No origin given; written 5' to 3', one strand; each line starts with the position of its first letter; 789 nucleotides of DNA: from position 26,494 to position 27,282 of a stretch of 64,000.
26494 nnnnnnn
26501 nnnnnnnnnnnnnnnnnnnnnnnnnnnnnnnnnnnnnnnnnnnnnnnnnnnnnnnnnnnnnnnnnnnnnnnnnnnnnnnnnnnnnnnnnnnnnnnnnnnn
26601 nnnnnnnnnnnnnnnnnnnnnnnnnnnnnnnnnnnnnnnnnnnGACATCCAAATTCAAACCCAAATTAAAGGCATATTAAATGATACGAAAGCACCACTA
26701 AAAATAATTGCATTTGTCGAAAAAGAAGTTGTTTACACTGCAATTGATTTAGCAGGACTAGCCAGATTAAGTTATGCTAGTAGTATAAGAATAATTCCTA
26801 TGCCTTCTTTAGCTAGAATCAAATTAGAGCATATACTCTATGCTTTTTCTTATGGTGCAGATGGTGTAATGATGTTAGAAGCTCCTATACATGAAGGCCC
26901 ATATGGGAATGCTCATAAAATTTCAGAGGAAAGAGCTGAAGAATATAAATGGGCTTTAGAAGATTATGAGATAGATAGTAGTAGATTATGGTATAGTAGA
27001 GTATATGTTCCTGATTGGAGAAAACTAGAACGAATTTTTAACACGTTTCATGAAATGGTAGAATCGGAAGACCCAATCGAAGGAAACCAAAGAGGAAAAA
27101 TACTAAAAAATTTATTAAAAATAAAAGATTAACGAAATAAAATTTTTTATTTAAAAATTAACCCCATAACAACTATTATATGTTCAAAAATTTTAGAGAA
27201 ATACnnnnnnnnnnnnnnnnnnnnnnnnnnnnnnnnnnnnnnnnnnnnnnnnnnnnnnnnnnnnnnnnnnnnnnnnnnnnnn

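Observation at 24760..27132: HdrA carries a C-terminal MvhD-like domain in which every cluster-binding cysteine is replaced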

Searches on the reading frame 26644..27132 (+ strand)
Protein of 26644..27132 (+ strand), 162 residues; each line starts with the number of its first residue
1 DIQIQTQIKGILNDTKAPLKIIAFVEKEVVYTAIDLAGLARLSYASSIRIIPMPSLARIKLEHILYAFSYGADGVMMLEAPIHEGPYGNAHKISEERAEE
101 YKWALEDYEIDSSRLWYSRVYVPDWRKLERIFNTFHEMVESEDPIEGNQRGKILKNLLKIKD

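Call 5: find_homologous_proteins(query=window:26644-27132:+, max_evalue=0.001)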
Query window:26644-27132:+ (162 aa): 44 proteins with E <= 0.001 among 92 candidates.
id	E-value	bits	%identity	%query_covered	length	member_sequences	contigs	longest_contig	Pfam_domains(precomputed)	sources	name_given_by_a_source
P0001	4.4e-69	250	68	97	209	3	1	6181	PF02662.22,PF00037.33,PF13484.12,PF12838.13,PF25160.2,PF13237.12,PF13187.12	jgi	-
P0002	1.7e-68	248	68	97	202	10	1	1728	PF02662.22,PF00037.33,PF12838.13,PF25160.2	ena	-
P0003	1.5e-67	245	66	97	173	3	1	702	PF02662.22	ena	-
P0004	1.6e-67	245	68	97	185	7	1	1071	PF02662.22,PF00037.33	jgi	jgi:coenzyme F420-reducing hydrogenase delta subunit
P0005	2.6e-67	244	70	94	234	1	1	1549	PF02662.22,PF12837.13,PF00037.33,PF13484.12,PF12838.13,PF25160.2,PF13237.12,PF13187.12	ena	-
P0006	4.5e-67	243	67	96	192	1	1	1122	PF02662.22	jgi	jgi:heterodisulfide reductase subunit A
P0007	1.8e-66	241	65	94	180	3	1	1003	PF02662.22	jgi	jgi:heterodisulfide reductase subunit A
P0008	2.2e-66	241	66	97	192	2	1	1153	PF02662.22,PF00037.33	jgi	jgi:heterodisulfide reductase subunit A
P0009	1.2e-65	238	66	96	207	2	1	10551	PF02662.22,PF12837.13,PF00037.33,PF13484.12,PF12838.13,PF25160.2,PF13237.12,PF12800.13,PF13187.12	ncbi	ncbi:hydrogenase iron-sulfur subunit, partial [Candidatus Bathyarchaeota archaeon]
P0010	1.3e-65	238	66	96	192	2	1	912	PF02662.22,PF00037.33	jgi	jgi:coenzyme F420-reducing hydrogenase delta subunit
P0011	3.0e-65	237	68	96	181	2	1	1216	PF02662.22,PF12838.13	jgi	jgi:coenzyme F420-reducing hydrogenase delta subunit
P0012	3.0e-65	237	66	96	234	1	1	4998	PF14697.12,PF02662.22,PF12837.13,PF12798.13,PF13484.12,PF12838.13,PF12800.13,PF12797.13,PF00037.33,PF25160.2,PF13237.12,PF13183.12,PF13187.12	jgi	jgi:heterodisulfide reductase subunit A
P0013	3.4e-65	237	63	97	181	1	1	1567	PF02662.22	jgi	jgi:coenzyme F420-reducing hydrogenase delta subunit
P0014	4.0e-65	237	65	96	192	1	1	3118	PF02662.22,PF00037.33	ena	-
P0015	1.6e-64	235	64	98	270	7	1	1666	PF14697.12,PF02662.22,PF12837.13,PF12798.13,PF13484.12,PF12838.13,PF13534.12,PF12800.13,PF12797.13,PF00037.33,PF25160.2,PF13237.12,PF13183.12,PF13187.12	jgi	jgi:heterodisulfide reductase subunit A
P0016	2.6e-64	234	66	96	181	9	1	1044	PF02662.22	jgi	jgi:heterodisulfide reductase subunit A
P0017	2.9e-64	234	64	96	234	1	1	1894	PF14697.12,PF02662.22,PF12837.13,PF13484.12,PF12838.13,PF13534.12,PF12800.13,PF12797.13,PF00037.33,PF25160.2,PF13237.12,PF13183.12,PF13187.12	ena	-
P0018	2.3e-63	231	65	94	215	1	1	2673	PF14697.12,PF02662.22,PF12837.13,PF12798.13,PF13484.12,PF12838.13,PF13534.12,PF12800.13,PF12797.13,PF00037.33,PF25160.2,PF13237.12,PF13183.12,PF13187.12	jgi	jgi:coenzyme F420-reducing hydrogenase delta subunit/NAD-dependent dihydropyrimidine dehydrogenase P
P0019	3.6e-63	230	64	99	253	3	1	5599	PF14697.12,PF02662.22,PF12837.13,PF12798.13,PF13484.12,PF12838.13,PF13534.12,PF12800.13,PF12797.13,PF00037.33,PF25160.2,PF13237.12,PF13183.12,PF13187.12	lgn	-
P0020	1.2e-62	229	63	96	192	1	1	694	PF02662.22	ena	-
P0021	1.5e-62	228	65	94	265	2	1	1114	PF14697.12,PF02662.22,PF12837.13,PF12798.13,PF13484.12,PF12838.13,PF13534.12,PF12797.13,PF00037.33,PF25160.2,PF13237.12,PF13183.12,PF13187.12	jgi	jgi:heterodisulfide reductase subunit A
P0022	4.6e-62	227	61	96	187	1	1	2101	PF02662.22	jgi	jgi:heterodisulfide reductase subunit A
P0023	5.2e-59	217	68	85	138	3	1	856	PF02662.22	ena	-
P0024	2.0e-57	212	70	81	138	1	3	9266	PF02662.22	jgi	-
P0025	7.5e-56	207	69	80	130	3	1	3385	PF02662.22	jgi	jgi:coenzyme F420-reducing hydrogenase delta subunit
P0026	1.1e-43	167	70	62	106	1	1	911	PF02662.22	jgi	jgi:coenzyme F420-reducing hydrogenase delta subunit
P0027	4.1e-43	165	67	65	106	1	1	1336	PF02662.22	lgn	-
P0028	4.2e-42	162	67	60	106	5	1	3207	PF02662.22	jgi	-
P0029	1.5e-36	144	66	59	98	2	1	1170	PF02662.22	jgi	jgi:coenzyme F420-reducing hydrogenase delta subunit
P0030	3.8e-36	143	51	86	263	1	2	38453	PF14697.12,PF12797.13,PF02662.22,PF12837.13,PF00037.33,PF13484.12,PF12838.13,PF25160.2,PF13237.12,PF13183.12,PF13187.12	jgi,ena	-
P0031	3.7e-28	117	56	60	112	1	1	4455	PF02662.22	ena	-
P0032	4.3e-10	58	33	83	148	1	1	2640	PF02662.22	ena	-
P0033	4.5e-10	58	33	83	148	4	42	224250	PF02662.22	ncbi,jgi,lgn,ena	jgi:coenzyme F420-reducing hydrogenase delta subunit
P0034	5.7e-10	58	35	85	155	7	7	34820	PF02662.22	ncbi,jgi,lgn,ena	-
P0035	1.0e-9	57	36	83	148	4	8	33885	PF02662.22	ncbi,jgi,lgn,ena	-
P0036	1.3e-9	56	35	77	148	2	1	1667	PF02662.22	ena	-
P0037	1.8e-9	56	34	86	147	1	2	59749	PF02662.22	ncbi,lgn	-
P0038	1.9e-9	56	35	83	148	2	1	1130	PF02662.22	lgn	-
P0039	7.5e-9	54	35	78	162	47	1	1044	PF02662.22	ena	-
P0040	2.8e-8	52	32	81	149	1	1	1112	PF02662.22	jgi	-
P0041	1.6e-7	50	37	78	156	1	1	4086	PF02662.22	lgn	-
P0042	3.1e-7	49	33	78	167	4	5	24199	PF02662.22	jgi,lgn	jgi:coenzyme F420-reducing hydrogenase delta subunit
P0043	2.0e-6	46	28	78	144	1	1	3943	PF02662.22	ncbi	ncbi:MAG: hydrogenase iron-sulfur subunit [Spirochaetota bacterium]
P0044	5.0e-5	42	29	78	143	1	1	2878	PF02662.22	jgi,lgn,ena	-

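Call 16: find_related_loci(query=A2, collection=genome_contigs, flank=10000)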
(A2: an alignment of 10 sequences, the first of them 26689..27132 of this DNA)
Query A2 (147 aa) in genome_contigs; peptide patterns used: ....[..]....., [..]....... (x = any residue, [..] = any of these).
86 stretches matched a pattern; 68 encode a relative of the query (tblastn E <= 1e-3); 67 distinct loci.
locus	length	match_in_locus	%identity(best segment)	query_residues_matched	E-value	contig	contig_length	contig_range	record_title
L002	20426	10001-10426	73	1-142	8e-72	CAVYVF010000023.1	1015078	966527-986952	MAG: Candidatus Bathyarchaeota archaeon isolate MFD03899.bin.2.91 genome assembly, contig: contig_9121, whole genome sho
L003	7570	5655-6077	72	2-142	8e-72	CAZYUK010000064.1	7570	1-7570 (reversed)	MAG TPA_asm: uncultured Candidatus Bathyarchaeia archaeon isolate SRP098346_co1_156 genome assembly, contig: NODE_13428_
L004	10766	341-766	72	1-142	2e-70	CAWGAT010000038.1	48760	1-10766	MAG: Candidatus Bathyarchaeota archaeon isolate MFD04408.bin.2.76 genome assembly, contig: contig_65765, whole genome sh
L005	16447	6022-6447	73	1-142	1e-70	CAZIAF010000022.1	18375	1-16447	MAG TPA_asm: uncultured Candidatus Bathyarchaeia archaeon isolate ERP119294_co4_423 genome assembly, contig: NODE_2776_l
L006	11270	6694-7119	72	1-142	2e-70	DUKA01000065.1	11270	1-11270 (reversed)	MAG TPA_asm: Candidatus Bathyarchaeota archaeon isolate UBA8941 contig_53458, whole genome shotgun sequence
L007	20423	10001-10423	72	2-142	7e-70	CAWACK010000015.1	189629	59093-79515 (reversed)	MAG: Candidatus Bathyarchaeota archaeon isolate MFD03726.bin.1.105 genome assembly, contig: contig_47468, whole genome s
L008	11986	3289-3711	71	2-142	1e-69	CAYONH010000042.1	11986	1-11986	MAG TPA_asm: uncultured Candidatus Bathyarchaeia archaeon isolate SRP068000_co4_41 genome assembly, contig: NODE_7628_le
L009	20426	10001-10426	70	1-142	5e-70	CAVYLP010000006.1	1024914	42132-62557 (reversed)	MAG: Candidatus Bathyarchaeota archaeon isolate MFD01299.bin.1.8 genome assembly, contig: contig_9957, whole genome shot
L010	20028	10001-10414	72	1-138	3e-69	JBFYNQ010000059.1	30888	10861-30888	MAG: Candidatus Bathyarchaeota archaeon isolate PPR_0093 k121_1332368, whole genome shotgun sequence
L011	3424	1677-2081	72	1-135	2e-69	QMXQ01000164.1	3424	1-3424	MAG: Candidatus Bathyarchaeota archaeon isolate B46_G15 B46_Guay15_scaffold_15945, whole genome shotgun sequence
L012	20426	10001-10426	70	1-142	4e-69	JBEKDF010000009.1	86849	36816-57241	MAG: Candidatus Bathyarchaeia archaeon isolate SPRUCE 177 SPRUCE_177_9, whole genome shotgun sequence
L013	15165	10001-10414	71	1-138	2e-69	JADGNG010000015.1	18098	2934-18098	Candidatus Bathyarchaeota archaeon isolate Chersky_747 k127_2061940, whole genome shotgun sequence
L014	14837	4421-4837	71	4-142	6e-69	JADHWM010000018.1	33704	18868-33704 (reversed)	MAG: Candidatus Bathyarchaeota archaeon isolate BS750m-G27 BS-750m-C1437, whole genome shotgun sequence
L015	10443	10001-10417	71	4-142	2e-68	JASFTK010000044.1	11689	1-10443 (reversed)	MAG: Candidatus Bathyarchaeota archaeon isolate D1103U20metaG_Bin_439 D1103U20metaG_FD_scaffold_1610_c1, whole genome sh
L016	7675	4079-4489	69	2-138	2e-68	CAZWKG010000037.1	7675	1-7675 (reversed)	MAG TPA_asm: uncultured Candidatus Bathyarchaeia archaeon isolate SRP239594_co1_173 genome assembly, contig: NODE_5878_l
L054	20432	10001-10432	63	4-147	1e-61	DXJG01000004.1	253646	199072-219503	MAG TPA_asm: Candidatus Baldrarchaeota archaeon isolate MAG_95 contig_3338, whole genome shotgun sequence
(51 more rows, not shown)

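Call 18: search_protein_representatives(alignment_id=A2)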
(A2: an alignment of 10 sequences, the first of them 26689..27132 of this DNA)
Query: 10 sequences, 143 profile positions. Proteins with E-value up to 0.001 (for the whole library): 885; up to 1e-10: 62; up to 1e-30: 7. The best 150 are listed.
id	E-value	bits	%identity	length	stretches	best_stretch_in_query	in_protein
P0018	1.1e-78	278.4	-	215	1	1-142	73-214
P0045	1.8e-77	274.4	-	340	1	2-142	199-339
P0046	3.8e-67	241.0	-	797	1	2-142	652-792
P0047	4.9e-49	182.3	-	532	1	2-142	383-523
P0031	7.2e-46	172.0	-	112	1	44-142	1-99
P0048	1.2e-34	135.7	-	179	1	5-142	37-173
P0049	1.6e-33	132.0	-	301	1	6-141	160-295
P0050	8.4e-28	113.5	-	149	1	3-141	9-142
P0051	1.9e-24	102.5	-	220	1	3-140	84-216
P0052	4.4e-24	101.4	-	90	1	61-142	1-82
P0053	1.4e-21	93.2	-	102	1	84-137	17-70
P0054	9.9e-21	90.5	-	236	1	5-142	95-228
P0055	1.1e-20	90.4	-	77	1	61-134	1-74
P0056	1.6e-20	89.8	-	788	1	5-142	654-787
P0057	1.8e-20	89.7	-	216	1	3-141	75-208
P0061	4.2e-17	78.8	-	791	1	3-124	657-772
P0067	1.4e-15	73.8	-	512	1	5-130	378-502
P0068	2.5e-15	73.0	-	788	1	5-123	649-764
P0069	2.6e-15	73.0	-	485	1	6-140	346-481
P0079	4.8e-13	65.6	-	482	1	3-140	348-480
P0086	4.3e-12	62.5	-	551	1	3-103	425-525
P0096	4.8e-11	59.1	-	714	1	14-109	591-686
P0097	5.6e-11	58.9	-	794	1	6-133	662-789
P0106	1.2e-10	57.9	-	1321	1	7-107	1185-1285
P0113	2.1e-10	57.1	-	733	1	6-131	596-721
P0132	8.0e-10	55.2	-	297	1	3-140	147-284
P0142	1.9e-09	53.9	-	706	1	5-102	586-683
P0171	9.7e-09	51.6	-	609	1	5-89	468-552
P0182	1.3e-08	51.2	-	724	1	8-102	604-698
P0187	1.5e-08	51.0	-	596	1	4-131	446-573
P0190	2.0e-08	50.6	-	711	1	4-131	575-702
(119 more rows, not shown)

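Call 24: list_cluster_members(proteins=[P0046, P0056, P0061, P0068, P0047, P0067, P0069, P0079, P0049, P0132])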
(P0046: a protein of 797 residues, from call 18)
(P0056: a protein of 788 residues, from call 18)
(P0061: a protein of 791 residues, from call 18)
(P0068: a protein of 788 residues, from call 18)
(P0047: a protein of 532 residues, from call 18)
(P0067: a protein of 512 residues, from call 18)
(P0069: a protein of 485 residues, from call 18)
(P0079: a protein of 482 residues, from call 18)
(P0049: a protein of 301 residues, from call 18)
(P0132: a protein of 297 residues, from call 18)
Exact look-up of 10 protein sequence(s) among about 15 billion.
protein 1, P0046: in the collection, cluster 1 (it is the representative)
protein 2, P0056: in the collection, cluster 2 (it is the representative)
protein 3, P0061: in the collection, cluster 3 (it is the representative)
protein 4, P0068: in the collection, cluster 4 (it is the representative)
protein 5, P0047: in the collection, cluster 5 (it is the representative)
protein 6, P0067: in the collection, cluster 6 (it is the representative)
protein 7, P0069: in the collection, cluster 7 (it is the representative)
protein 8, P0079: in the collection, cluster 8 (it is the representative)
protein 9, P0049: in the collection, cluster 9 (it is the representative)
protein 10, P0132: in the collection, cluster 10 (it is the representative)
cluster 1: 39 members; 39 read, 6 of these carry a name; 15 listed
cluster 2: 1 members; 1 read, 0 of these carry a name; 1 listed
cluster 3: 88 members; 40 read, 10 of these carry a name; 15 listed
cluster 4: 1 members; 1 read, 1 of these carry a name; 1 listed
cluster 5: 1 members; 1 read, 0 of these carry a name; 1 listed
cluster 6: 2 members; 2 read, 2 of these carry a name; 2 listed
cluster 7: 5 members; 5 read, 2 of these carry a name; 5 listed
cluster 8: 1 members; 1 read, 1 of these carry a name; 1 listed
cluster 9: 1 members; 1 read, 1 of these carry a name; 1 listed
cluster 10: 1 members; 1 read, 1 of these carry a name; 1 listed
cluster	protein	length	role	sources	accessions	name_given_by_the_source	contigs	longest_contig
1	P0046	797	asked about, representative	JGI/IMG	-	-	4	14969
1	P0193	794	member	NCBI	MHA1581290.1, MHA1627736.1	MAG: FAD-dependent oxidoreductase [Candidatus Baldrarchaeia archaeon]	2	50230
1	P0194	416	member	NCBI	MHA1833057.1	MAG: FAD-dependent oxidoreductase, partial [Candidatus Baldrarchaeia archaeon]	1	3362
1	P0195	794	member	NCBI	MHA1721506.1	MAG: FAD-dependent oxidoreductase [Candidatus Baldrarchaeia archaeon]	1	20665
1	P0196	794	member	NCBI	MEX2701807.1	MAG: FAD-dependent oxidoreductase [Candidatus Baldrarchaeota archaeon]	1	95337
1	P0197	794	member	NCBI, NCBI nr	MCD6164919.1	MAG: hydrogenase iron-sulfur subunit [Candidatus Odinarchaeota archaeon] | hydrogenase iron-sulfur subunit [Candidatus Odinarchaeota archaeon]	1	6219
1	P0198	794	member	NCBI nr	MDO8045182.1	hydrogenase iron-sulfur subunit [Candidatus Baldrarchaeota archaeon]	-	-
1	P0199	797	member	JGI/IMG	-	-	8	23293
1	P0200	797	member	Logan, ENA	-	-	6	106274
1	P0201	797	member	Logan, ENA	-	-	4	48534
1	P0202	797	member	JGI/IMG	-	-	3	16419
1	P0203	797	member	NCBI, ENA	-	-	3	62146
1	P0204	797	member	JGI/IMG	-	-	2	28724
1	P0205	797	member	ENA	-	-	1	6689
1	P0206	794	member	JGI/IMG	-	-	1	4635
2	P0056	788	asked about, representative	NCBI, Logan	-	-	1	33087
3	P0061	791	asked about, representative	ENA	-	-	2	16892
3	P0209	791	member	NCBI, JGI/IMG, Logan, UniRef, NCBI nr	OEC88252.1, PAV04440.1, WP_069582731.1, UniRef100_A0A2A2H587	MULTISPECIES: ferredoxin:CoB-CoM heterodisulfide reductase subunit HdrA [Methanobacterium] | CoB--CoM heterodisulfide reductase iron-sulfur subunit A n=1 Tax=Methanobacterium ...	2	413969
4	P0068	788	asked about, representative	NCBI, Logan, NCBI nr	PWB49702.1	MAG: disulfide reductase [Candidatus Methanoperedenaceae archaeon]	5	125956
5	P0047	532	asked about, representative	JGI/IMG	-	-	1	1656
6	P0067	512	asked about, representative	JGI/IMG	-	heterodisulfide reductase subunit A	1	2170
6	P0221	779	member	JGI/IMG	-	heterodisulfide reductase subunit A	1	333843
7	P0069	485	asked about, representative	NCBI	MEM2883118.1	MAG: hydrogenase iron-sulfur subunit, partial [Nitrososphaerales archaeon]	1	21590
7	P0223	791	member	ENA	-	-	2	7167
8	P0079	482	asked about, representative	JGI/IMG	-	heterodisulfide reductase subunit A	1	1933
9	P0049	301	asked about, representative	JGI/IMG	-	heterodisulfide reductase subunit A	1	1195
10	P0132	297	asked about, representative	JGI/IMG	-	heterodisulfide reductase subunit A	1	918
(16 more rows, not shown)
